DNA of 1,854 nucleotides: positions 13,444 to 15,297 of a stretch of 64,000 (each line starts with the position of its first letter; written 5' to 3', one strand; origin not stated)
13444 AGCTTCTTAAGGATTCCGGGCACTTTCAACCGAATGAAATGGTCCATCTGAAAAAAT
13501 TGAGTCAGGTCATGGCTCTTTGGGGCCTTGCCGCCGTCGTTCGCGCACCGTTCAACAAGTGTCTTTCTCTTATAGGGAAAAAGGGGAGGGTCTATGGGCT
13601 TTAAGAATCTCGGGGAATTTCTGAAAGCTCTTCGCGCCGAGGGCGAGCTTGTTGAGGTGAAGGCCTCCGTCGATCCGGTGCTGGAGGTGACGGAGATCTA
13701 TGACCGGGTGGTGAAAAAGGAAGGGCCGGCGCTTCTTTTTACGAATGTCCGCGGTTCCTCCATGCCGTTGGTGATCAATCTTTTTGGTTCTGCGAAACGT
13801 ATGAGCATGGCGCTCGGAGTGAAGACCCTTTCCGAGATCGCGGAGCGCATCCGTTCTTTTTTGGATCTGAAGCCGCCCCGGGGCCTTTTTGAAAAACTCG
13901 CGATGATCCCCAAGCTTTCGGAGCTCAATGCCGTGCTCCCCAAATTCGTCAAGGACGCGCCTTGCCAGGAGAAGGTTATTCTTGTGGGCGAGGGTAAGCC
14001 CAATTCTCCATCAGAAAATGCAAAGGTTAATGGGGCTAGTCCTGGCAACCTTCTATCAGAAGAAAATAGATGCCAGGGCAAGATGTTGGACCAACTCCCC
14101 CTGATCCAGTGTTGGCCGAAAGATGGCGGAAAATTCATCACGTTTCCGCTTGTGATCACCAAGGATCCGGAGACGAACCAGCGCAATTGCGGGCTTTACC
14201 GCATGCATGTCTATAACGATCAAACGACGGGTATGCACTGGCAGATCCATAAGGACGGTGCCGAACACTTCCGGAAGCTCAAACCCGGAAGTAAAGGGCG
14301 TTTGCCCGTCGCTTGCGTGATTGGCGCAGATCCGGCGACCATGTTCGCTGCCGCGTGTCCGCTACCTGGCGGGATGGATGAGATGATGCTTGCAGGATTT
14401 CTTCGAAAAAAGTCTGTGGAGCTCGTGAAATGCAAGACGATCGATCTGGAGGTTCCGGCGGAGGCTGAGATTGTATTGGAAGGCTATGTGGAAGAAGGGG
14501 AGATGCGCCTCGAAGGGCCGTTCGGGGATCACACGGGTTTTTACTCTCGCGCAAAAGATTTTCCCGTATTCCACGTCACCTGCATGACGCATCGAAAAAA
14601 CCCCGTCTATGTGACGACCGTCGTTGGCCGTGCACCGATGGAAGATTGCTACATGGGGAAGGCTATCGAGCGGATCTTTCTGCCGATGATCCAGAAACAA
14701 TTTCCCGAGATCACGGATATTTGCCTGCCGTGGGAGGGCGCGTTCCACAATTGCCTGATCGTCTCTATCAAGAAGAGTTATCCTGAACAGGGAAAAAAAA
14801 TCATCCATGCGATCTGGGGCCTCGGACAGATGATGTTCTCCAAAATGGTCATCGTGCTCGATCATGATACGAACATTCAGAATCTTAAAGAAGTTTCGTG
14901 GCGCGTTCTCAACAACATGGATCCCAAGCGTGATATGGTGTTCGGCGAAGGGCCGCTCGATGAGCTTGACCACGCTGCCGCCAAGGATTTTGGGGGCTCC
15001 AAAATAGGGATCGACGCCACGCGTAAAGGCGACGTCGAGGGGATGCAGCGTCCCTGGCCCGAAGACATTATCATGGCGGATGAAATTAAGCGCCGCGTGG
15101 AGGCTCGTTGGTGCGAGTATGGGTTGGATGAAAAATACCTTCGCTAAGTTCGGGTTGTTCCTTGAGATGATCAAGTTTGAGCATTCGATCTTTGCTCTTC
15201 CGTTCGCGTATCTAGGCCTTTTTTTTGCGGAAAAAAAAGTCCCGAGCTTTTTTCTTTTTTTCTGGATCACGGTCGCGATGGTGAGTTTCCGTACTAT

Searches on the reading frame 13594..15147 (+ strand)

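Call 80: search_protein_families(library=pfam, proteins=[window:13594-15147:+], max_evalue=1e-8)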
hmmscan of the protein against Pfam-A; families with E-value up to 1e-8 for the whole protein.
window:13594-15147:+ (517 aa): 3 families
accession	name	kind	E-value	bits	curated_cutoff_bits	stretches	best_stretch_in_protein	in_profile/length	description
PF01977.22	UbiD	-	7.7e-83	277.2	23.3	1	164-346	22-205/206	3-octaprenyl-4-hydroxybenzoate carboxy-lyase Rift-related domain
PF20696.2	UbiD_C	-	8.5e-45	152.3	24.2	1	352-475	1-127/127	3-octaprenyl-4-hydroxybenzoate carboxy-lyase C-terminal domain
PF20695.2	UbiD_N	-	5e-26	91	24.3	1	10-86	1-78/78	3-octaprenyl-4-hydroxybenzoate carboxy-lyase N-terminal domain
